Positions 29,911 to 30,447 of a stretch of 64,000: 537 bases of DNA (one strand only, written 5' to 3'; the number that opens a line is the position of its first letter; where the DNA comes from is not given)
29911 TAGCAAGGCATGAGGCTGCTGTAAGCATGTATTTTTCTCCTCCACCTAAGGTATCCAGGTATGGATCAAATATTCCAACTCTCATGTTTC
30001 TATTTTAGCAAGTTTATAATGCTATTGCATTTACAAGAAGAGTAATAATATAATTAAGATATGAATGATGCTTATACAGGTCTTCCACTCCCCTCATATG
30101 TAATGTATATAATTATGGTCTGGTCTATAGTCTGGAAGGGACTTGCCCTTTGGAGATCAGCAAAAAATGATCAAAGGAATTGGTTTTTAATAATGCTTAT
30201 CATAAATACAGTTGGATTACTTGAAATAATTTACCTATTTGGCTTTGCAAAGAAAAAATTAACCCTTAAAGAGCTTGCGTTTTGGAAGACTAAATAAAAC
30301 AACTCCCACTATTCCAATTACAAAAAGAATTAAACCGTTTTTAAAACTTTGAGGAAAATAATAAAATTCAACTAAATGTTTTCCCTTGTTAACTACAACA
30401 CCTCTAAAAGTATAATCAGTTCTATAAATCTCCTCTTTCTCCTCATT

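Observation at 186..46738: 46-kb co-directional glycosylation super-cluster carrying seventeen GT-C-type membrane glycosyltransferase paralogs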

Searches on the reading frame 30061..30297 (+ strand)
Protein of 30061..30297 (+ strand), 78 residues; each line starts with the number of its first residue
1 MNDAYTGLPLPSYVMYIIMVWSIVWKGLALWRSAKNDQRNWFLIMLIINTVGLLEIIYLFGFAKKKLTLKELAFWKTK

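Call 59: search_protein_families(library=pfam, proteins=[window:30061-30297:+], max_evalue=0.001)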
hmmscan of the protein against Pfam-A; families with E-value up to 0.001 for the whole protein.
window:30061-30297:+ (78 aa): 1 family
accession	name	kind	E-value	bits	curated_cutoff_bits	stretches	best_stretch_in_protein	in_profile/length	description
PF18893.5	DUF5652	-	2.4e-24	85.3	23.4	1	12-66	13-67/71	Family of unknown function (DUF5652)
